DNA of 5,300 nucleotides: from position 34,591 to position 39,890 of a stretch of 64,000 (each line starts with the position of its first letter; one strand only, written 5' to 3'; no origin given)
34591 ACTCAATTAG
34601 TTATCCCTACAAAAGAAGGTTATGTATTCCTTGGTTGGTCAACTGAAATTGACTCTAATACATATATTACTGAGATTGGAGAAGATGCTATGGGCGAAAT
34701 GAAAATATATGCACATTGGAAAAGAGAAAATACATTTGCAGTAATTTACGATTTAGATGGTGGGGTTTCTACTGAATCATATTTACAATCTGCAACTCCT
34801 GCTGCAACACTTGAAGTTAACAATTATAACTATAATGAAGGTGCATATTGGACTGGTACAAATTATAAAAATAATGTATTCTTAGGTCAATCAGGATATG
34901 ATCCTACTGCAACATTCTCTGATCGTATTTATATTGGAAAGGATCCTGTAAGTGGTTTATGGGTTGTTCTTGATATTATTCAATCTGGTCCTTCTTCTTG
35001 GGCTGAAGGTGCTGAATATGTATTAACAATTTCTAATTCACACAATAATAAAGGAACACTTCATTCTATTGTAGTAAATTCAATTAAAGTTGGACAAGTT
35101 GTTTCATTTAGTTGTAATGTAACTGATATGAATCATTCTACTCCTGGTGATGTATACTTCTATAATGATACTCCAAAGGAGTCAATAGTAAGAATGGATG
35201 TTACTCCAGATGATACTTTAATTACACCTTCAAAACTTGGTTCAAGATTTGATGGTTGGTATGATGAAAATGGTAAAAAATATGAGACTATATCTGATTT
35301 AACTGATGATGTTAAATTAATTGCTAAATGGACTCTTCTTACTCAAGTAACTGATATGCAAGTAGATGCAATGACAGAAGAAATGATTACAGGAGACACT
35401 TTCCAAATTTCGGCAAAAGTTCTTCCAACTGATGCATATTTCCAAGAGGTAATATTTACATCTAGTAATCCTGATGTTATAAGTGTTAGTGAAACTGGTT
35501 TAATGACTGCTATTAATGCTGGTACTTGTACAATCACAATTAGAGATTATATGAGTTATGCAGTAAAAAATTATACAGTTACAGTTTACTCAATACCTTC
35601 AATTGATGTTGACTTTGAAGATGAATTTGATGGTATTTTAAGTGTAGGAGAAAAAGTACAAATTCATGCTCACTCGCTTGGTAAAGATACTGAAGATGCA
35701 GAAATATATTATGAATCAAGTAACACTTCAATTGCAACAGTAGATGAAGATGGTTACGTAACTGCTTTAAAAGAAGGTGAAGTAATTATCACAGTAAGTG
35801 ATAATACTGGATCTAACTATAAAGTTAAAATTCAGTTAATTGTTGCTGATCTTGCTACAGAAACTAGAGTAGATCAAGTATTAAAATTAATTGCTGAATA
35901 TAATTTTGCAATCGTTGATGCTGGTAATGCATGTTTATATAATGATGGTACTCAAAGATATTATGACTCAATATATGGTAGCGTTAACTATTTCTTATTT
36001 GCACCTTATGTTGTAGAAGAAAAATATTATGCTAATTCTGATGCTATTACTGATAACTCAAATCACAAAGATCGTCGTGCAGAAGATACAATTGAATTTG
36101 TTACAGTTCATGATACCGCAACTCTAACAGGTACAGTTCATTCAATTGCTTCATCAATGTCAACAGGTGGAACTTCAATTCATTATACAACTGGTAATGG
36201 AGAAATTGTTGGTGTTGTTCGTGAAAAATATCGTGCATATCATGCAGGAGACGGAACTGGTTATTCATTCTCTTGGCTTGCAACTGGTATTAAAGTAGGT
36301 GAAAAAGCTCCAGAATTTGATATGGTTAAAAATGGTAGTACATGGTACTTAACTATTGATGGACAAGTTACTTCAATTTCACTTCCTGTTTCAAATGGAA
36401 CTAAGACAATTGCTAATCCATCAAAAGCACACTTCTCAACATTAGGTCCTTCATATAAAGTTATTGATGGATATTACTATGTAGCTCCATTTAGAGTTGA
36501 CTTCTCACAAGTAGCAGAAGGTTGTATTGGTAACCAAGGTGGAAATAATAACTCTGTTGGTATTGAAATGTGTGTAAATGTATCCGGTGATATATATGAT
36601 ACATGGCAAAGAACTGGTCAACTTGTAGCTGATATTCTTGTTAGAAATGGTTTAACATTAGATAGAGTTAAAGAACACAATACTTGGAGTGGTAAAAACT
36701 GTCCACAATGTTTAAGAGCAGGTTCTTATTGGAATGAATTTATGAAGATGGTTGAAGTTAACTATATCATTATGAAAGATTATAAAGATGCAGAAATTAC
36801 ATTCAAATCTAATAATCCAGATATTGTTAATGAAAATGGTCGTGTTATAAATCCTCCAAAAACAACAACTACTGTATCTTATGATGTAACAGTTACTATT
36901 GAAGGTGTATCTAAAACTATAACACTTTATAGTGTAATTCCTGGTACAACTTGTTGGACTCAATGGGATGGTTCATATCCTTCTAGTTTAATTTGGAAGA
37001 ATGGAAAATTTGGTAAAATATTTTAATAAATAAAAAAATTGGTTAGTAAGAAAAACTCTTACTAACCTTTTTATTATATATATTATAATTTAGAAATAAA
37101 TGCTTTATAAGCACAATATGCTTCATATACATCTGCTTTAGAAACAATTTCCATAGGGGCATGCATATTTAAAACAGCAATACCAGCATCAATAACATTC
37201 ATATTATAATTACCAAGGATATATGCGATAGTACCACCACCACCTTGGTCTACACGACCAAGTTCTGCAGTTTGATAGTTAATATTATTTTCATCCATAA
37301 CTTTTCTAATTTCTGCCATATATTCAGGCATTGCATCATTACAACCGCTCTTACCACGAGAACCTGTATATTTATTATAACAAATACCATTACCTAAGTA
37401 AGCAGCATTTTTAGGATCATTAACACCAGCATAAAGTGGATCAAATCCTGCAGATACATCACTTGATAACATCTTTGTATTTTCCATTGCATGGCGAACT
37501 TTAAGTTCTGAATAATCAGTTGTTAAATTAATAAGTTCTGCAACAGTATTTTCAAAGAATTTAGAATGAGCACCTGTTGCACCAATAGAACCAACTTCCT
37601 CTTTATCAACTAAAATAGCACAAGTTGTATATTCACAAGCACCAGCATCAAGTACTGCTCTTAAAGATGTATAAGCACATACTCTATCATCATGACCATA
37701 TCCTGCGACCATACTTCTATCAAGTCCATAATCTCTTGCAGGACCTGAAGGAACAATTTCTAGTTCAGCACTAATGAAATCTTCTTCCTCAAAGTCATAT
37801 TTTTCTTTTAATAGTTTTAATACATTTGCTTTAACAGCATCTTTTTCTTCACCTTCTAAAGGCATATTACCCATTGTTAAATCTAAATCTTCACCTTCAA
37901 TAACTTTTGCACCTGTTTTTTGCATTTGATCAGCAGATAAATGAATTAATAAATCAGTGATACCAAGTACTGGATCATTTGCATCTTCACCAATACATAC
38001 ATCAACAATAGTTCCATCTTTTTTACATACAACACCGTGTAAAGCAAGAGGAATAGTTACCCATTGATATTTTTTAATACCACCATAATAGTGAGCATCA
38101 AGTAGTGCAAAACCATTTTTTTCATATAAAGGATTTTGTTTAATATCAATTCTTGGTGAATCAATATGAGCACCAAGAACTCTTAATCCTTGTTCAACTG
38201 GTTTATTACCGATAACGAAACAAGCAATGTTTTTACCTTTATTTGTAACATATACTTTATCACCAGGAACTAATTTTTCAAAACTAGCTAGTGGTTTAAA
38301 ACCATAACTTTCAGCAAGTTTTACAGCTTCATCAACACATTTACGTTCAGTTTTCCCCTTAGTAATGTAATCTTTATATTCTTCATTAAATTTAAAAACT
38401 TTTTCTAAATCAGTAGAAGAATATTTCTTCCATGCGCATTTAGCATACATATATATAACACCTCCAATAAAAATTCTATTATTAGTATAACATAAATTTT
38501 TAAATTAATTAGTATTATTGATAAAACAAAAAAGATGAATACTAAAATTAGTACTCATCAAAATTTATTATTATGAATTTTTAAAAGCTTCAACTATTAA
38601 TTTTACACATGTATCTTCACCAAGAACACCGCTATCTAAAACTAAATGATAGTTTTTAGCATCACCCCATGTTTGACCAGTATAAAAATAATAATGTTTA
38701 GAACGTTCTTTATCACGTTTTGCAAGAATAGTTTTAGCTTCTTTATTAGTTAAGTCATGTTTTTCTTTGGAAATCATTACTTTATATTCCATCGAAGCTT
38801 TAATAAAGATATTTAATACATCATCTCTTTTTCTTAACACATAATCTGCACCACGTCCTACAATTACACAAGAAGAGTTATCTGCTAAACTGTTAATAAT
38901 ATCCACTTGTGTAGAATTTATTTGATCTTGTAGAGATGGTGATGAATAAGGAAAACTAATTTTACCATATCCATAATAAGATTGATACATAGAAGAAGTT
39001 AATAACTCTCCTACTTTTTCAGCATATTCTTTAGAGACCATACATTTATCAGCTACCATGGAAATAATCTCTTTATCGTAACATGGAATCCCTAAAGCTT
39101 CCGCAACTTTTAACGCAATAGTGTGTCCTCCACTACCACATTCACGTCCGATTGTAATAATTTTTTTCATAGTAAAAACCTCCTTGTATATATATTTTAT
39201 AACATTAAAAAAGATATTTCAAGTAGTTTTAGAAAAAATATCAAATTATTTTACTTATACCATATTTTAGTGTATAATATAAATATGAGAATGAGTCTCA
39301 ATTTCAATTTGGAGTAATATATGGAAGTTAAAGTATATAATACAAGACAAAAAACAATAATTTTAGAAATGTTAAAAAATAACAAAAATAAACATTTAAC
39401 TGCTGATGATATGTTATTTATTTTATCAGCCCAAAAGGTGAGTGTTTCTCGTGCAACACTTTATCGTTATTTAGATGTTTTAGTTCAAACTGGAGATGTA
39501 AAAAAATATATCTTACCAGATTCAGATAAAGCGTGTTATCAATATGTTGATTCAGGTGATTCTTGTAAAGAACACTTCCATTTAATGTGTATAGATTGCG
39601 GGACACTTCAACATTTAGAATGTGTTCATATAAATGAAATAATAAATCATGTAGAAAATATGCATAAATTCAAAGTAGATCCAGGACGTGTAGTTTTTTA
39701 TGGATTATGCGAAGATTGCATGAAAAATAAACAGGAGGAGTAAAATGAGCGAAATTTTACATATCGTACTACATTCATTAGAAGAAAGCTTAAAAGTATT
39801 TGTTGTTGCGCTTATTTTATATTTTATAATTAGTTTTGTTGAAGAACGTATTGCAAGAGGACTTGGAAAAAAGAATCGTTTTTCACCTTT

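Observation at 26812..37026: Two giant surface lipoprotein paralogs with recently homogenised 5' ends, plus three copies of an Amidase_2 domain carrying a lineage-specific insertion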

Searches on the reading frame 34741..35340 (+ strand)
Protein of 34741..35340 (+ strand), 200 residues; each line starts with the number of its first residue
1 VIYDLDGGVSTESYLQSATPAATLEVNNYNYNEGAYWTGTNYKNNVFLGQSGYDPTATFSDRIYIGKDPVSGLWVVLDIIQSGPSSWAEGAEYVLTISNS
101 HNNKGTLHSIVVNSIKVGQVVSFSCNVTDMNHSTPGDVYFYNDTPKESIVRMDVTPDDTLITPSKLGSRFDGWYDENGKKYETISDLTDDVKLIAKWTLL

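Call 61: search_protein_families(library=pfam, proteins=[window:34741-35340:+], max_evalue=1)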
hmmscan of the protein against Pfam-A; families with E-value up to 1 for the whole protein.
window:34741-35340:+ (200 aa): 1 family
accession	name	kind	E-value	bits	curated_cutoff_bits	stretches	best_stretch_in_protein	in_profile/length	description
PF09479.16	Flg_new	-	7.5e-06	26.4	27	1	153-196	15-65/65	Listeria-Bacteroides repeat domain (List_Bact_rpt)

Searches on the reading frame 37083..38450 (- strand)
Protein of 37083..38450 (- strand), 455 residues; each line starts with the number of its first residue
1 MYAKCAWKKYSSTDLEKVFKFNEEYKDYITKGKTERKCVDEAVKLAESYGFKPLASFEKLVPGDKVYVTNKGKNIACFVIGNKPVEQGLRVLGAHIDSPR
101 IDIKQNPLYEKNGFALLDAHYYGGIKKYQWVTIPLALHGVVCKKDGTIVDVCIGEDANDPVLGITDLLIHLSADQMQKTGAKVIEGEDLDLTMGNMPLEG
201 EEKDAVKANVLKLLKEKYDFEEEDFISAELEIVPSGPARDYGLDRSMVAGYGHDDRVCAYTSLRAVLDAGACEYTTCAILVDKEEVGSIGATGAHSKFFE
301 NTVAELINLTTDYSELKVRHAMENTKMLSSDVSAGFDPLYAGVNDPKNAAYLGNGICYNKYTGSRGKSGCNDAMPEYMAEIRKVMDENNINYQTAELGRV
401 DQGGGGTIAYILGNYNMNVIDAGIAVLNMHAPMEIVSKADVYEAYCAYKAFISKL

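Call 31: search_protein_families(library=pfam, proteins=[window:37083-38450:-], max_evalue=0.0001)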
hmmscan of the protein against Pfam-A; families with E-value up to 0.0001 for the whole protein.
window:37083-38450:- (455 aa): 2 families
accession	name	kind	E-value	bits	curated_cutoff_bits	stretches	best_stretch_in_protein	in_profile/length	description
PF02127.20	Peptidase_M18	-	5.7e-83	279.6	24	1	28-451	1-431/432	Aminopeptidase I zinc metalloprotease (M18)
PF05343.19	Peptidase_M42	-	3.2e-06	26.8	23.2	0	374-443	222-288/292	M42 glutamyl aminopeptidase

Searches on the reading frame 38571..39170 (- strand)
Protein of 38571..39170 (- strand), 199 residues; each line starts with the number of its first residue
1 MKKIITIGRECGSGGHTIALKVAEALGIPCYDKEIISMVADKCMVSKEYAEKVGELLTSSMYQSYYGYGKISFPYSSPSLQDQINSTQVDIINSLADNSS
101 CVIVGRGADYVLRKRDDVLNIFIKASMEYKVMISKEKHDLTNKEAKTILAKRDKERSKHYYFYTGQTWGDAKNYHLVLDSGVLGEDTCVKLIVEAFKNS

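Call 31: search_protein_families(library=pfam, proteins=[window:38571-39170:-], max_evalue=0.0001)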
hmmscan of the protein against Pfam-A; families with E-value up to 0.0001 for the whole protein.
window:38571-39170:- (199 aa): 1 family
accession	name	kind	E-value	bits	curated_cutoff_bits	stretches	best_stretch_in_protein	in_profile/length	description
PF13189.12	Cytidylate_kin2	-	2e-52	178.4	28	1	4-180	1-174/176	Cytidylate kinase-like family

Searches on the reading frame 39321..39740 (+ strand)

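Call 31: search_protein_families(library=pfam, proteins=[window:39321-39740:+], max_evalue=0.0001)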
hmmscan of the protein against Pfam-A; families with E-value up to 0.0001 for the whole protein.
window:39321-39740:+ (140 aa): 2 families
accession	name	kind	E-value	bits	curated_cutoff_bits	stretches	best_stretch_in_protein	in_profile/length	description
PF01475.25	FUR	-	1.9e-18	67.2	23.1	1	7-125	6-119/121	Ferric uptake regulator family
PF08279.18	HTH_11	-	9.5e-05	22.6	25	0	14-58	5-43/55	HTH domain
